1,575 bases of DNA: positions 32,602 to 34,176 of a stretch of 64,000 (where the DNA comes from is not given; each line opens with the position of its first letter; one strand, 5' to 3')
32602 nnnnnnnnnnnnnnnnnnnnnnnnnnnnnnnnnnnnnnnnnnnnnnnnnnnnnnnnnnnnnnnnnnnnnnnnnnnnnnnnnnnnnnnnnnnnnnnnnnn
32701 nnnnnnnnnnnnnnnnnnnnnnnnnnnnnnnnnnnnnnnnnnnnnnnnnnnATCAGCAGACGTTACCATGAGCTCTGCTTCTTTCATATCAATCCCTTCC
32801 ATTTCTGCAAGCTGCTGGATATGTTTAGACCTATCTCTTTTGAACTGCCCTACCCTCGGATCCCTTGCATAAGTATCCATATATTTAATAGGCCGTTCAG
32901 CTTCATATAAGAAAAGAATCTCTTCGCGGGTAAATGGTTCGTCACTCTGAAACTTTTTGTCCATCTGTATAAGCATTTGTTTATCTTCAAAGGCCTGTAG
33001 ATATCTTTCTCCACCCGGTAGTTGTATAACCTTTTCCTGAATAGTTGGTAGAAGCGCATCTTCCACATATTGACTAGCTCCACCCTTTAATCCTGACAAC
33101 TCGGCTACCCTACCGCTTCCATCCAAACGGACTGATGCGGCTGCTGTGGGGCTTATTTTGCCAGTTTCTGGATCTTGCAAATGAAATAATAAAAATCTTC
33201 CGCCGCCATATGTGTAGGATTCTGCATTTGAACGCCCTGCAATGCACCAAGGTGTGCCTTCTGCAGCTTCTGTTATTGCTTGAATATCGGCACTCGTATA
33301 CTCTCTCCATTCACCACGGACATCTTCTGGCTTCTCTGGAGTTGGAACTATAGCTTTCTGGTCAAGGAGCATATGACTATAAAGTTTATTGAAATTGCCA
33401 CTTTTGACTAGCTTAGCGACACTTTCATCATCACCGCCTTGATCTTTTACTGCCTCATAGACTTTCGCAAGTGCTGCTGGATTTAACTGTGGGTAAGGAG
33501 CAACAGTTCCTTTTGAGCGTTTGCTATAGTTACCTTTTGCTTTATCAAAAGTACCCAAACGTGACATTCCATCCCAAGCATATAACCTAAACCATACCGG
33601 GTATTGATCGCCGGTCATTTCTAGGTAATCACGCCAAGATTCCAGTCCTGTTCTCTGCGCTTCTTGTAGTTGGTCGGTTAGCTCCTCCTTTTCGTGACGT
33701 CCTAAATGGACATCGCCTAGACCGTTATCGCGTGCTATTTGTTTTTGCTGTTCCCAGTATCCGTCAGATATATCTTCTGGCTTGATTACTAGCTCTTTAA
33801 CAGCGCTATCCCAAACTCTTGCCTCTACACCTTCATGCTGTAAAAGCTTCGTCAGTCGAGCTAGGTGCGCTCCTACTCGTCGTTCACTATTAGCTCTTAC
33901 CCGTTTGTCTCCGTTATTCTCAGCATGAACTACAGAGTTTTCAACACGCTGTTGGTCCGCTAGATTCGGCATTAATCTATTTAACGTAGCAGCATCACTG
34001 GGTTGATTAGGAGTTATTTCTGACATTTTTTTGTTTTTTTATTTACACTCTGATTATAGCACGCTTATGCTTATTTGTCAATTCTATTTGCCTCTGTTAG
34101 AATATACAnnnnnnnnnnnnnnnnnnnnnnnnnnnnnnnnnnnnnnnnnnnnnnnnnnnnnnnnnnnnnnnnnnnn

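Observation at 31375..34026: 883-aa orphan protein with an N-terminal globular region and at least 10 ankyrin-reminiscent 28-aa repeats, next to the mobile-element patch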

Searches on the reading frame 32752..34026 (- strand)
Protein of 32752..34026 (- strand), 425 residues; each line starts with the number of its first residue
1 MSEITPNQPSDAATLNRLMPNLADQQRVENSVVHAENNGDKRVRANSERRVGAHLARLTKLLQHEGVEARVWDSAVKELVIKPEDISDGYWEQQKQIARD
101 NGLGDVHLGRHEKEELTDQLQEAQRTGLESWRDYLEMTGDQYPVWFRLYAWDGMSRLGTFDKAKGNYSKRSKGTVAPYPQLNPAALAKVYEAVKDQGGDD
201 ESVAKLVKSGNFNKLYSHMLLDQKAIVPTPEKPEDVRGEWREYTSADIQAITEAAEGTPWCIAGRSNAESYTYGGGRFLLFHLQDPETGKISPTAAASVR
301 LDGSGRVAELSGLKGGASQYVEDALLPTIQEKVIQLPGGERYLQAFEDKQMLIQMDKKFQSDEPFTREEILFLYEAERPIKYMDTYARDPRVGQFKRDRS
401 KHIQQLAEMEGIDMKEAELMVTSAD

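Call 38: predict_structure(alignment_id=A2)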
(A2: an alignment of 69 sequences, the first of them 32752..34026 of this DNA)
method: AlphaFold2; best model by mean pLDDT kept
length: 425 residues; sequences in the alignment: 69
mean_pLDDT: 87.9   pTM: 0.80
mean pLDDT of the five models: 87.9, 87.1, 86.4, 84.8, 84.7
residues with pLDDT >= 90: 260; 70-90: 138; 50-70: 16; < 50: 11
segments of 3 or more residues with pLDDT < 50: 1-6, 313-315
pLDDT, mean of each block of 10 residues (from residue 1): 50 93 94 94 92 94 90 94 92 83 79 92 93 86 92 93 89 89 92 88 92 94 84 92 94 81 82 92 91 90 87 51 86 92 88 90 94 93 71 92 95 93 78
secondary structure, 60 per line:
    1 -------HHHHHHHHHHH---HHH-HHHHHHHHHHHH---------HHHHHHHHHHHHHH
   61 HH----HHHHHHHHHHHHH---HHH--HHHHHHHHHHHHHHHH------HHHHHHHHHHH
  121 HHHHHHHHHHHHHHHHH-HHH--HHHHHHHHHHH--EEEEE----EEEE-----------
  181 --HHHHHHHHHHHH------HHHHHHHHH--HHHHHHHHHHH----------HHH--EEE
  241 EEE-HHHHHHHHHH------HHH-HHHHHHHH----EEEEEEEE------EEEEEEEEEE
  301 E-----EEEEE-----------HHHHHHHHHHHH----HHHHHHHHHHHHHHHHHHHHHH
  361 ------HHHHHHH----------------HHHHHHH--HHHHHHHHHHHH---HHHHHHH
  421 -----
elements in order: H8-18 H26-37 H47-62 H67-79 H88-103 H110-137 H144-154 E157-161 E166-169 H183-194 H201-209 H212-222 E238-243 H245-254 H265-272 E277-284 E291-301 E307-311 H323-334 H339-360 H367-373 H390-396 H399-410 H414-420

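Call 41: fold_search(model_id=the predicted structure, library=pdb)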
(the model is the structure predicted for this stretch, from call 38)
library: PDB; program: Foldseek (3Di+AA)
matches with E <= 10: 104; with E <= 0.001: 0
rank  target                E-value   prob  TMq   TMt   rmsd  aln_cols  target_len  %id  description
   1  6xi6                  1.4e+00  0.05  0.09  0.12  20.1       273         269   12  Hierarchical design of multi-scale protein complexes by combinatorial assembly of oligomeric helical bundle and repeat p (released 2021-06-02)
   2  9s99_A                1.9e+00  0.07  0.13  0.23  15.1       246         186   12  CdvB2 filament - high twist, class B (released 2026-01-28)
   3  6h5i_Ab               1.9e+00  0.06  0.11  0.08  16.2       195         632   10  Single Particle Cryo-EM map of human Transferrin receptor 1 - H-Ferritin complex. (released 2019-03-27)
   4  9drl_B                2.1e+00  0.03  0.09  0.10  22.0       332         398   12  Cryo-EM structure of the T33-549 tetrahedral cage (released 2025-08-06)
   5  9olq_D                2.4e+00  0.04  0.11  0.15  19.6       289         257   11  Designed allosteric facilitated dissociation switch AS1_K46L_E50W_K172W_E173Y in complex state THE (released 2025-08-20)
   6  6lxd_A                2.5e+00  0.03  0.14  0.08  23.0       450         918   10  Pri-miRNA bound DROSHA-DGCR8 complex (released 2020-04-15)
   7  7akk_A                2.7e+00  0.02  0.08  0.05  35.0       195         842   10  Structure of a complement factor-receptor complex (released 2022-04-13)
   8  6tgz                  2.9e+00  0.03  0.08  0.10  25.7       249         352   10  IE1 from human cytomegalovirus (released 2020-11-25)
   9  4f0x_H                3.0e+00  0.04  0.13  0.13  21.1       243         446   13  Crystal structure of human Malonyl-CoA Decarboxylase (Peroxisomal Isoform) (released 2013-03-20)
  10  5cwo_A                3.0e+00  0.04  0.09  0.14  20.6       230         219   15  Crystal structure of de novo designed helical repeat protein DHR76 (released 2015-12-16)
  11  9olq_G                3.0e+00  0.04  0.10  0.15  21.1       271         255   14  Designed allosteric facilitated dissociation switch AS1_K46L_E50W_K172W_E173Y in complex state THE (released 2025-08-20)
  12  4mcs_A                3.0e+00  0.04  0.11  0.08  16.4       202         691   10  A high resolution structure of human glutamate carboxypeptidase II (GCPII) His475Tyr variant in complex with glutamic  (released 2014-06-18)
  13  7n1l_M                3.3e+00  0.11  0.12  0.29  12.5       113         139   12  Crystal Structure of Ribosomal-protein-alanine N-acetyltransferase from Brucella melitensis biovar Abortus 2308 (released 2021-06-16)
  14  3v6t_A                3.3e+00  0.02  0.11  0.10  19.7       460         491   12  Crystal structure of the DNA-bound dHax3, a TAL effector, at 1.85 angstrom (released 2012-01-18)
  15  9dd2                  3.5e+00  0.06  0.12  0.18  17.9       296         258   13  Crystal Structure of Designed allosteric facilitated dissociation switch AS5 (released 2025-08-20)
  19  9mto_A                3.6e+00  0.21  0.15  0.36   5.3       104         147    9  Crystal structure of acetyltransferase CBU0801 from Coxiella burnetii (released 2025-01-22)
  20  7n1l_G                3.6e+00  0.07  0.10  0.25  13.3       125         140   11  Crystal Structure of Ribosomal-protein-alanine N-acetyltransferase from Brucella melitensis biovar Abortus 2308 (released 2021-06-16)
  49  7n1l_C                6.1e+00  0.11  0.13  0.34   6.2       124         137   10  Crystal Structure of Ribosomal-protein-alanine N-acetyltransferase from Brucella melitensis biovar Abortus 2308 (released 2021-06-16)
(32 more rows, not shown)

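Call 42: fold_search(model_id=the predicted structure, library=viral)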
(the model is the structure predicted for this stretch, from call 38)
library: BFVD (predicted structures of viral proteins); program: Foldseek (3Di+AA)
matches with E <= 10: 142; with E <= 0.001: 0
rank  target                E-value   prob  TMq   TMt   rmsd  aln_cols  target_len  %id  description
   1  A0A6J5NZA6            9.7e-02  0.30  0.15  0.10  20.8       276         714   12  PcfJ-like protein [uncultured Caudovirales phage]
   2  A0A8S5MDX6            1.6e-01  0.15  0.16  0.14  26.3       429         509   10  PcfJ like protein [Siphoviridae sp. ctYh54]
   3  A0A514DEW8            2.2e-01  0.16  0.08  0.09  26.2       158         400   15  Uncharacterized protein [Streptomyces phage Dubu]
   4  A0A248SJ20            2.7e-01  0.12  0.18  0.12  27.4       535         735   11  (no name in the UniProt tables at hand)
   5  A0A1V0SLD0            3.3e-01  0.57  0.14  0.29   6.1       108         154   13  Acetyltransferase GNAT family protein [Klosneuvirus KNV1]
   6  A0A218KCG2            4.6e-01  0.08  0.14  0.10  28.8       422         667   11  (no name in the UniProt tables at hand)
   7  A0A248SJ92            4.6e-01  0.06  0.12  0.14  20.9       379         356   10  (no name in the UniProt tables at hand)
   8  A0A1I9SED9            5.3e-01  0.14  0.15  0.10  20.7       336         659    8  Uncharacterized protein [Klebsiella phage vB_KpnP_KpV48]
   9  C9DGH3                6.1e-01  0.04  0.08  0.11  20.6       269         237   10  Uncharacterized protein [Delftia phage PhiW-14]
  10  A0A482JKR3            8.1e-01  0.08  0.14  0.11  23.3       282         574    7  Uncharacterized protein [Shigella phage Buco]
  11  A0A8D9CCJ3            8.1e-01  0.04  0.11  0.07  21.2       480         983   10  Uncharacterized protein [uncultured marine phage]
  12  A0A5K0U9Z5            8.9e-01  0.09  0.10  0.05  14.5       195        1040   13  Putative minor capsid protein [Yasminevirus sp. GU-2018]
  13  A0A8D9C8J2            1.1e+00  0.07  0.14  0.16  13.5       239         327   12  Uncharacterized protein [uncultured marine phage]
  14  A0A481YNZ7            1.1e+00  0.03  0.11  0.12  22.3       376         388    9  Ribonuclease III [Pithovirus LCDPAC01]
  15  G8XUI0                1.3e+00  0.05  0.10  0.09  26.6       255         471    9  Regulatory protein IE1 [Aotine betaherpesvirus 1]
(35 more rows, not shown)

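Call 44: search_protein_families(library=phrogs, proteins=[window:32752-34026:-], max_evalue=1)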
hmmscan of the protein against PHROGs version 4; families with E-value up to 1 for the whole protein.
window:32752-34026:- (425 aa): 1 family
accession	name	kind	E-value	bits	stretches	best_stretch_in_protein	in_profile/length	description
phrog_31740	-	unknown function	0.081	14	1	197-209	25-37/40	-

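Call 61: search_dna_similar(query=window:32752-34026:-, collection=phages, mode=protein, max_evalue=10, max_rows=20)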
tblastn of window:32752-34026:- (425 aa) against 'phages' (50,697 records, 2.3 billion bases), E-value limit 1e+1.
No match.

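Call 80: search_protein_representatives(protein=window:32752-34026:-)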
Query: 425 residues. Proteins with E-value up to 0.001 (for the whole library): 1361; up to 1e-10: 1131; up to 1e-30: 464. The best 150 are listed.
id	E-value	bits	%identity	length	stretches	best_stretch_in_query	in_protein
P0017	7.4e-210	713.6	73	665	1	1-422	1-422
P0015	2.5e-181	619.6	65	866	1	6-423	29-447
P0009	2.3e-175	600.0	67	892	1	10-420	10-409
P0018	6.9e-168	575.4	65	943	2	204-414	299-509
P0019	1.5e-163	561.1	59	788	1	3-416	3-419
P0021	6.7e-146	502.9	58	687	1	8-409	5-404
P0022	4.2e-140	483.9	56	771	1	10-400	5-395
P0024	2.9e-134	464.6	54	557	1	13-412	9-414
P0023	2.9e-130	451.4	65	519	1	80-406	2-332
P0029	2.6e-128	445.0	52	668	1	8-413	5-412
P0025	5.1e-126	437.5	54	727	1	15-422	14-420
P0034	1.1e-123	429.8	53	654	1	37-400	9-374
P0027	9.0e-122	423.5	54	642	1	10-419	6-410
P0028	8.0e-121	420.4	50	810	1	10-406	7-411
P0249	1.1e-118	413.3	51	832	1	8-415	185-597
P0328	1.5e-57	212.0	37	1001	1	1-398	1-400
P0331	2.6e-54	201.3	34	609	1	14-399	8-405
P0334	3.3e-54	201.0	39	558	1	73-378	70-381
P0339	6.6e-53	196.7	34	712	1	26-419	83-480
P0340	8.3e-53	196.3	35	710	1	48-401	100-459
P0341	3.6e-52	194.2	35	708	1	73-413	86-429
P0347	1.3e-50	189.1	32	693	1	24-410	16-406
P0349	1.5e-50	188.9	36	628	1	15-400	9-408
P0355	8.4e-50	186.4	33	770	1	27-400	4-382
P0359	1.3e-48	182.5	34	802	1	24-401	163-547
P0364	2.0e-47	178.6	33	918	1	17-403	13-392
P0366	3.1e-47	178.0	34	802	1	10-396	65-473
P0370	1.5e-46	175.8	32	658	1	38-401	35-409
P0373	4.5e-46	174.2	33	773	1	79-400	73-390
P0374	2.2e-45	171.9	34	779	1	18-400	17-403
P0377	3.1e-45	171.4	33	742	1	63-404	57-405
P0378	4.9e-45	170.8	30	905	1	29-405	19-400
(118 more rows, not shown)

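Call 81: search_protein_families(library=pfam, proteins=[P0328, P0339, P0355, P0359, P0364, P0366, P0373, P0374, P0378, P0347], max_evalue=0.01)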
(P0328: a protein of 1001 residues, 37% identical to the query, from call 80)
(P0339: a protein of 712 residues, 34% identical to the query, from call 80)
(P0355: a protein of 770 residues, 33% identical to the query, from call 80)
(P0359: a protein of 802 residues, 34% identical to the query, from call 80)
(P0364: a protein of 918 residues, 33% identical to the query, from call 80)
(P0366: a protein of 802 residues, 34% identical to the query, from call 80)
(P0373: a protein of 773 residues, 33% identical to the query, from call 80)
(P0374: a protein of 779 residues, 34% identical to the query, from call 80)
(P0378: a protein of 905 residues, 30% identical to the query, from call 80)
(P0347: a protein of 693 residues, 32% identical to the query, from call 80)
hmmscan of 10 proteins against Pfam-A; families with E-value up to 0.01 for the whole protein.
P0328 (1001 aa): 0 families

P0339 (712 aa): 0 families

P0355 (770 aa): 0 families

P0359 (802 aa): 0 families

P0364 (918 aa): 0 families

P0366 (802 aa): 0 families

P0373 (773 aa): 0 families

P0374 (779 aa): 0 families

P0378 (905 aa): 3 families
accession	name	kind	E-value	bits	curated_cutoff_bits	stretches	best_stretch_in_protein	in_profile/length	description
PF13475.11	DUF4116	-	1.5e-165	537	24.9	10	726-774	1-49/49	Domain of unknown function (DUF4116)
PF24755.2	SpoVR_C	-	5.9e-09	36.2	27.6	0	522-544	9-31/55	SpoVR-like C-terminal domain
PF08560.15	DUF1757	-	0.0015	18.8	21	0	582-609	96-123/148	Protein of unknown function (DUF1757)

P0347 (693 aa): 1 family
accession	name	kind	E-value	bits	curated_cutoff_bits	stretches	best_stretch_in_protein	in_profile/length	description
PF23952.1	LRR_EndoS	-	1.5e-05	25.6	27.9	0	500-563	33-100/116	Endo-beta-N-acetylglucosaminidase EndoS LRR domain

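Call 87: search_protein_families(library=pfam, proteins=[P0377, P0331, P0340, P0334, P0349, P0370, P0341], max_evalue=10)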
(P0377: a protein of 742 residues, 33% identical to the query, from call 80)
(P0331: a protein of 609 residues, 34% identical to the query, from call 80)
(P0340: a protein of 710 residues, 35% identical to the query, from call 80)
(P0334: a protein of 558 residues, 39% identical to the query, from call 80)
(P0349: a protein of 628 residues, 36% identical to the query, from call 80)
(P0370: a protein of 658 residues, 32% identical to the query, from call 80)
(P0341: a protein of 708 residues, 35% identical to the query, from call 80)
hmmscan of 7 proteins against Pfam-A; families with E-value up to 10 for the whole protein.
P0377 (742 aa): 4 families
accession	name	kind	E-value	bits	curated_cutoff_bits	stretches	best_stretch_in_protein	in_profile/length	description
PF01381.28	HTH_3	-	0.12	12.8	23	1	88-107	12-31/55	Helix-turn-helix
PF25111.1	AtTam9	-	0.13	13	27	1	587-636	27-71/78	AtTam9 family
PF18972.5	Wheel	-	0.26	12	27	1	315-376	26-86/114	Cns1/TTC4 Wheel domain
PF00046.35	Homeodomain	-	1.6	9.1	22.9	1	419-442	22-45/57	Homeodomain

P0331 (609 aa): 0 families

P0340 (710 aa): 0 families

P0334 (558 aa): 1 family
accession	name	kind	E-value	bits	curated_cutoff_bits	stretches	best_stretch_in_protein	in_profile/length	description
PF10245.14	MRP-S22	-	0.02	15.1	25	1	164-246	107-189/243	Mitochondrial 28S ribosomal protein S22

P0349 (628 aa): 0 families

P0370 (658 aa): 1 family
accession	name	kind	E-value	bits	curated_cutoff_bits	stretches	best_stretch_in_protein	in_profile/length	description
PF22223.1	ATR1_N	-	0.076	13.3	27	1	627-641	6-20/50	ATR1 N-terminal domain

P0341 (708 aa): 1 family
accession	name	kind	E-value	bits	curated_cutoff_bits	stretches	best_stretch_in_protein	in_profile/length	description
PF09597.18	SAM_Ribosomal_mS41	-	0.066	13.8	23.7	1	512-539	13-40/68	Small ribosomal subunit protein mS41 SAM domain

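Call 91: search_protein_families(library=padloc, proteins=[P0341, P0378], max_evalue=1)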
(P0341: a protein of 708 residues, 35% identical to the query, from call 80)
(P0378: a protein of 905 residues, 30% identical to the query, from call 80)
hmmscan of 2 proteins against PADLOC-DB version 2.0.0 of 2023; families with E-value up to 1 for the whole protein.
P0341 (708 aa): 0 families

P0378 (905 aa): 0 families

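Call 101: find_encoding_contigs(protein=P0341, flank=4000, max_places=2)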
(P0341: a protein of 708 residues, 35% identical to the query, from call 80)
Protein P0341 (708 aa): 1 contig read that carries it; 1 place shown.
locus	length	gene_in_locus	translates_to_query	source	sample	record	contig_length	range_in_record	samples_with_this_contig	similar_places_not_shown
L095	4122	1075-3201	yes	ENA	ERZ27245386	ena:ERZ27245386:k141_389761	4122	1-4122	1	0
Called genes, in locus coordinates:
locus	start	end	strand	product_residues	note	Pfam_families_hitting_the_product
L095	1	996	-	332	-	?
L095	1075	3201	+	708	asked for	-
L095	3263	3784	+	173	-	PF08002:DUF1697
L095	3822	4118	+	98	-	-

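Call 102: find_encoding_contigs(protein=P0331, flank=4000, max_places=2)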
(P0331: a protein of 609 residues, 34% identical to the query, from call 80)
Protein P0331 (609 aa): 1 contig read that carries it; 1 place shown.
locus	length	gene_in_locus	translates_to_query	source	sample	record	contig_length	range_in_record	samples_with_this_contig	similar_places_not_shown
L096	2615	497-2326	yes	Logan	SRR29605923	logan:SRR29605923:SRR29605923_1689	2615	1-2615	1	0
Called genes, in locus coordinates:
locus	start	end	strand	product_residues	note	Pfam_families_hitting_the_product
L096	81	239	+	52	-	-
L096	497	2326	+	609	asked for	-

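Call 103: find_encoding_contigs(protein=P0366, flank=4000, max_places=2)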
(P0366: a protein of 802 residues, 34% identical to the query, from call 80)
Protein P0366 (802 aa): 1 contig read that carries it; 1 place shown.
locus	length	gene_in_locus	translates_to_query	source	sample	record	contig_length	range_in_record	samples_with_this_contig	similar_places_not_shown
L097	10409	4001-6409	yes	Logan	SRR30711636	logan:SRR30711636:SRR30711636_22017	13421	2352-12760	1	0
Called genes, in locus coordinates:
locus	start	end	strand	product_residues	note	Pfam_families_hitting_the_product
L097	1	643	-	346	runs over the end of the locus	PF01212:Beta_elim_lyase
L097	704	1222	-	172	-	-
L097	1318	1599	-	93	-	PF14117:DUF4287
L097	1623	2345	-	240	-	PF00106:adh_short, PF01370:Epimerase (weak), PF13561:adh_short_C2, PF23441:SDR (weak)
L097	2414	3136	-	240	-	-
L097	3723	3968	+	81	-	-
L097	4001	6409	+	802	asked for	-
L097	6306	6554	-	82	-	-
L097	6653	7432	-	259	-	PF00561:Abhydrolase_1, PF00975:Thioesterase (weak), PF12146:Hydrolase_4, PF12697:Abhydrolase_6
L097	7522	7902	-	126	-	PF07237:DUF1428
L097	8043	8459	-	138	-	-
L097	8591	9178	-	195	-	PF00300:His_Phos_1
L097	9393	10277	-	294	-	-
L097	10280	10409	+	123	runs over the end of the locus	-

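Call 104: find_encoding_contigs(protein=P0378, flank=4000, max_places=2)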
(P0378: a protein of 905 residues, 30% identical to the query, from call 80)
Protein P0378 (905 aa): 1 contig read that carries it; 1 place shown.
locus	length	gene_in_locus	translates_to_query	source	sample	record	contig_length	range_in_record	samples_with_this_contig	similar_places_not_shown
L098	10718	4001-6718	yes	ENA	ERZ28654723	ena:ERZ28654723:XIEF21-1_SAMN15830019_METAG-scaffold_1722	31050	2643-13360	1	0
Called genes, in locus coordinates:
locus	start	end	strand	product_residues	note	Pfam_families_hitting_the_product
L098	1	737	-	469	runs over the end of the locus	PF03323:GerA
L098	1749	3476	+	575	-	PF01336:tRNA_anti-codon, PF00152:tRNA-synt_2, PF01409:tRNA-synt_2d (faint), PF02938:GAD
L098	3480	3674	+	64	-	-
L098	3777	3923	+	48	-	-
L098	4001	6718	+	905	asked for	PF13475:DUF4116, PF24755:SpoVR_C (faint), PF13475:DUF4116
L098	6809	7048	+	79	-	PF02576:RimP_N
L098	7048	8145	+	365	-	PF08529:NusA_N, PF00575:S1 (weak), PF13184:KH_NusA_1st, PF26594:KH_NusA_2nd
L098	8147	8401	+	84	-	PF04296:YlxR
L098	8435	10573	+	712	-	PF04760:IF2_N, PF00009:GTP_EFTU, PF01926:MMR_HSR1, PF22042:EF-G_D2, PF03144:GTP_EFTU_D2 (faint), PF11987:IF-2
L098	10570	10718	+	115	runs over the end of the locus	PF02033:RBFA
